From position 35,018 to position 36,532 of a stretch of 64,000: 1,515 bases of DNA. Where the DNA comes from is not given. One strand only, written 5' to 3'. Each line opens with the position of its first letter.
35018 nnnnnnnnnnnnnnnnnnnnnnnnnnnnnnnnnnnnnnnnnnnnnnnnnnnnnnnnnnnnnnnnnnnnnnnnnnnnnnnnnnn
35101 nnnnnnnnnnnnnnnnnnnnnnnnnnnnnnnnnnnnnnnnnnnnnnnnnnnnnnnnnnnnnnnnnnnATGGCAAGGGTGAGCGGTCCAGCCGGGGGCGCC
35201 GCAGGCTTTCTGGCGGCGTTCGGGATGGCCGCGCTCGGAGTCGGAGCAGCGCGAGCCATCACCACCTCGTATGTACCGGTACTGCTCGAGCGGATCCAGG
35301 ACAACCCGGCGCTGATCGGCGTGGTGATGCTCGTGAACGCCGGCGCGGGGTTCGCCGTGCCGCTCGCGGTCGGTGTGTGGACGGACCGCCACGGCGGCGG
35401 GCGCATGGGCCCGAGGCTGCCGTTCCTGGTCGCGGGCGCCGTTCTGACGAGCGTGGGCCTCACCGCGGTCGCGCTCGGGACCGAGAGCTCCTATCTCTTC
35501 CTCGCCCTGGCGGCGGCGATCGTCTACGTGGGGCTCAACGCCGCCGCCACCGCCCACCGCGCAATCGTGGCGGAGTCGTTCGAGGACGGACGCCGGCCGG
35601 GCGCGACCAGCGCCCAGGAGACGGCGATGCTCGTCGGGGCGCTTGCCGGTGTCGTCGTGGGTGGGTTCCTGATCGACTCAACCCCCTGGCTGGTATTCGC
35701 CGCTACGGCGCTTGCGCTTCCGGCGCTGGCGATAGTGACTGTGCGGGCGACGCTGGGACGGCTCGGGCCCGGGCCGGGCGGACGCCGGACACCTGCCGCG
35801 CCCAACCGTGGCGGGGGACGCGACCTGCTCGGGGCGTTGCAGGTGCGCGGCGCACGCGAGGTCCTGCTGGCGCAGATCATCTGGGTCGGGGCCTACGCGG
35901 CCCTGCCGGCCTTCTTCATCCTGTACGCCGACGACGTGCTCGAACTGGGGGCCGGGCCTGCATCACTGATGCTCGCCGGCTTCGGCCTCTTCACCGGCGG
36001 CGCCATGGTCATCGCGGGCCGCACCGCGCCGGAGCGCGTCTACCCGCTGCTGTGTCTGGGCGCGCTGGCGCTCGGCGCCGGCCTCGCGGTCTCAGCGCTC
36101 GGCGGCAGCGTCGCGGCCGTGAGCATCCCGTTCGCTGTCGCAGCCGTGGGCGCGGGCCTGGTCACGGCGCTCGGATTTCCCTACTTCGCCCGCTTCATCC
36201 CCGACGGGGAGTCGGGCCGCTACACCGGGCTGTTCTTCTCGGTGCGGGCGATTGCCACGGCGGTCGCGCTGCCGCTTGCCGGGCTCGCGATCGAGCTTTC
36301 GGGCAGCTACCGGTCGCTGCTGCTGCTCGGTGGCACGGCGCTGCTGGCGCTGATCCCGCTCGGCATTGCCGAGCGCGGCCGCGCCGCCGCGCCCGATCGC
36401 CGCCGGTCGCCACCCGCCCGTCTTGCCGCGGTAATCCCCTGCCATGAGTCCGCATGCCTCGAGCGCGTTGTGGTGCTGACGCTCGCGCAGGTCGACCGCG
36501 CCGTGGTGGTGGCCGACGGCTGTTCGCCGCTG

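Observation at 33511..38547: TetR-flanked lipid locus: DAG-kinase-like kinase, MFS/GT2/PAP2 fusion and a second PAP2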

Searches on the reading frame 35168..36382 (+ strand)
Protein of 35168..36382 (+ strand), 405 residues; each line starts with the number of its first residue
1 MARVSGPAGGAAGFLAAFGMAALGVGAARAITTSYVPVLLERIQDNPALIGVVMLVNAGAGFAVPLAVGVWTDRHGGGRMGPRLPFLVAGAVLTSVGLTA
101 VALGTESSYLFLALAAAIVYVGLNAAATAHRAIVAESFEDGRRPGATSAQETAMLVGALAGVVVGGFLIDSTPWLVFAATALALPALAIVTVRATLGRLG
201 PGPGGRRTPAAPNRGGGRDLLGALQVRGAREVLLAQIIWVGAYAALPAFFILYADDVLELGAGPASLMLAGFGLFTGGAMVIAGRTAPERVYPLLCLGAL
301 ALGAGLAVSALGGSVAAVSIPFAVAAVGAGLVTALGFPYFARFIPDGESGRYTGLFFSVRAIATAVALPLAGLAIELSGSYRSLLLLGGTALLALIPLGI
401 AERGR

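Call 63: search_protein_representatives(protein=window:35168-36382:+)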
Query: 405 residues. Proteins with E-value up to 0.001 (for the whole library): 372; up to 1e-10: 190; up to 1e-30: 71. The best 150 are listed.
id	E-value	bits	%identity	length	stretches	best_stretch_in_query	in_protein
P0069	3.1e-124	431.5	62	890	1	6-404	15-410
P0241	9.3e-113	393.7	60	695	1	13-403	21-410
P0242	4.7e-112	391.4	61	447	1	12-402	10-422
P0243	3.2e-106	372.2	55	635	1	12-402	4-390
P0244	4.3e-99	348.7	55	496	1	7-394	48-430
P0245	1.8e-96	340.1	53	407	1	13-403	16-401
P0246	1.6e-94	333.7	54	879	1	12-404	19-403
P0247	5.9e-92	325.2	54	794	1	10-398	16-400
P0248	2.1e-90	320.1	51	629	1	12-399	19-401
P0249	7.0e-90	318.4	51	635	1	14-398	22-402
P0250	3.2e-84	299.8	53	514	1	14-354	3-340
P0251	1.0e-83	298.1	48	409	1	12-401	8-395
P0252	4.0e-82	292.9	50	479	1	13-372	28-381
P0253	1.1e-81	291.4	50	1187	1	10-399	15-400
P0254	1.2e-81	291.2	48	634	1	13-401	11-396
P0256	9.6e-80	285.0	47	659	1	12-398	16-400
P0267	9.6e-58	212.6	44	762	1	11-399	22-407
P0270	2.0e-53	198.4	49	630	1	13-285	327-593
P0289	1.7e-38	149.2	53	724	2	201-349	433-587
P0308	5.5e-31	124.5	41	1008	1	6-363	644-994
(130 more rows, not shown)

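Call 64: search_protein_families(library=pfam, proteins=[P0241, P0243, P0247, P0248, P0253, P0256, P0267, P0308, P0270, P0289], max_evalue=0.0001)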
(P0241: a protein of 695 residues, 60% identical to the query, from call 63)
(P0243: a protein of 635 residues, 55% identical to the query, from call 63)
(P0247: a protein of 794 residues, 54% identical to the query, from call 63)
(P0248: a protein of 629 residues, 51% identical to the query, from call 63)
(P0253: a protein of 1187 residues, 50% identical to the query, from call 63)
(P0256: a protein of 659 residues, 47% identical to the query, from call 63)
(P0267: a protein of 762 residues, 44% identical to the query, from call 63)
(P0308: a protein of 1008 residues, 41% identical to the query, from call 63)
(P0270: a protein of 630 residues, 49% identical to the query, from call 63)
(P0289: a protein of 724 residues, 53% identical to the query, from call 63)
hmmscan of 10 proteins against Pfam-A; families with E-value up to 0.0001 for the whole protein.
P0241 (695 aa): 3 families
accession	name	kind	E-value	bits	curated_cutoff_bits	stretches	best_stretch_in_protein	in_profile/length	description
PF07690.21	MFS_1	-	1.3e-29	103.7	33.4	1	31-374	6-346/347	Major Facilitator Superfamily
PF00535.33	Glycos_transf_2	-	5.3e-13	49.7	23.3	1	430-587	3-164/168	Glycosyl transferase family 2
PF12832.13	MFS_1_like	-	1.5e-07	31.2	25.2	1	43-366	21-345/373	MFS_1 like family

P0243 (635 aa): 4 families
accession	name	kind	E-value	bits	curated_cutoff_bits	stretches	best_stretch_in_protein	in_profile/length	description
PF07690.21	MFS_1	-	4.8e-25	88.6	33.4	1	11-303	2-289/347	Major Facilitator Superfamily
PF01569.27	PAP2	-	5.5e-17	62.2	27.2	1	494-609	3-127/130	PAP2 superfamily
PF14378.12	PAP2_3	-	2.3e-05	24.7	27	1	472-595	48-183/190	PAP2 superfamily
PF12832.13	MFS_1_like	-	6.1e-05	22.7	25.2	1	26-344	20-342/373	MFS_1 like family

P0247 (794 aa): 3 families
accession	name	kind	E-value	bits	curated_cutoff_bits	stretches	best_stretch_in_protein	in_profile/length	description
PF07690.21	MFS_1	-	1.9e-30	106.4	33.4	2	26-368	3-346/347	Major Facilitator Superfamily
PF01569.27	PAP2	-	3.8e-18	65.9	27.2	1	500-606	6-120/130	PAP2 superfamily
PF14378.12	PAP2_3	-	4.9e-07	30.2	27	1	477-605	44-189/190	PAP2 superfamily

P0248 (629 aa): 3 families
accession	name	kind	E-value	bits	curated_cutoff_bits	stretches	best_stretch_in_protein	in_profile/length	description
PF07690.21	MFS_1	-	7.8e-30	104.4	33.4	2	27-368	3-346/347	Major Facilitator Superfamily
PF01569.27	PAP2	-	8.1e-18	64.9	27.2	1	517-619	15-128/130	PAP2 superfamily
PF14378.12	PAP2_3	-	1.7e-06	28.4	27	1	540-611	117-190/190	PAP2 superfamily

P0253 (1187 aa): 4 families
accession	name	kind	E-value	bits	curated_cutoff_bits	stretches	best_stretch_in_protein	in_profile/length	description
PF07690.21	MFS_1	-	5.7e-27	95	33.4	1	26-367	4-346/347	Major Facilitator Superfamily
PF09423.15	PhoD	-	1.3e-16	61.2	27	1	905-1103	15-270/343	PhoD-like phosphatase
PF01569.27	PAP2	-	5.5e-16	58.9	27.2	1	507-611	10-125/130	PAP2 superfamily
PF14378.12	PAP2_3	-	1.6e-06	28.5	27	1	534-604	116-188/190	PAP2 superfamily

P0256 (659 aa): 4 families
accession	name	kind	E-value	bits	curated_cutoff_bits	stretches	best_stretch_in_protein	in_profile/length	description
PF07690.21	MFS_1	-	9.8e-33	113.9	33.4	1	25-368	2-346/347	Major Facilitator Superfamily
PF01569.27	PAP2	-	2.6e-16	60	27.2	1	510-622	5-121/130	PAP2 superfamily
PF14378.12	PAP2_3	-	1.7e-06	28.4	27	1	485-620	40-189/190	PAP2 superfamily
PF12832.13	MFS_1_like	-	7e-05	22.5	25.2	1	41-361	21-346/373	MFS_1 like family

P0267 (762 aa): 3 families
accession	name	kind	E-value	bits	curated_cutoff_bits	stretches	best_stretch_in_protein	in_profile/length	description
PF07690.21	MFS_1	-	1.2e-18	67.6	33.4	1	31-320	3-291/347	Major Facilitator Superfamily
PF01569.27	PAP2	-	2.3e-17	63.4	27.2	1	508-616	5-124/130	PAP2 superfamily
PF14378.12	PAP2_3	-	7.5e-09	36.1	27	1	540-610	116-188/190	PAP2 superfamily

P0308 (1008 aa): 0 families

P0270 (630 aa): 3 families
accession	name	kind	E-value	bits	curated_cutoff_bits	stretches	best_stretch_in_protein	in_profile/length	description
PF19279.4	YegS_C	-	3.5e-17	63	27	1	157-294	4-143/158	YegS C-terminal NAD kinase beta sandwich-like domain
PF07690.21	MFS_1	-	1.1e-15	57.9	33.4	1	334-587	3-251/347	Major Facilitator Superfamily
PF00781.29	DAGK_cat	-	3.8e-14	52.8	23.6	1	25-142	1-124/125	Diacylglycerol kinase catalytic domain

P0289 (724 aa): 3 families
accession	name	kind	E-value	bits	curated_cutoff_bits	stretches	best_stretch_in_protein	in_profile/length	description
PF19279.4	YegS_C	-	2e-13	50.8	27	1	98-215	2-119/158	YegS C-terminal NAD kinase beta sandwich-like domain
PF00781.29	DAGK_cat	-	2.2e-12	47.1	23.6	1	12-85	48-124/125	Diacylglycerol kinase catalytic domain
PF07690.21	MFS_1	-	4.5e-06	26.3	33.4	1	254-323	199-269/347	Major Facilitator Superfamily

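Call 72: search_protein_families(library=ncbifam, proteins=[window:35168-36382:+], max_evalue=0.01)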
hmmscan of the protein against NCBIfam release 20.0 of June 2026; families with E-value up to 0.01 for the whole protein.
window:35168-36382:+ (405 aa): 3 families
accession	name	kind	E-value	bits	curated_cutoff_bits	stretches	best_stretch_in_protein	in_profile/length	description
TIGR00880.1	2_A_01_02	superfamily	6.9e-07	29.5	131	1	69-191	19-134/141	multidrug resistance protein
TIGR00894.1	2A0114euk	subfamily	0.0042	15.7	626.45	0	314-383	130-199/465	Na(+)-dependent inorganic phosphate cotransporter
NF053757.1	BclibactTpBcbE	equivalog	0.0044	16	600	1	87-184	283-378/394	bacillibactin exporter BcbE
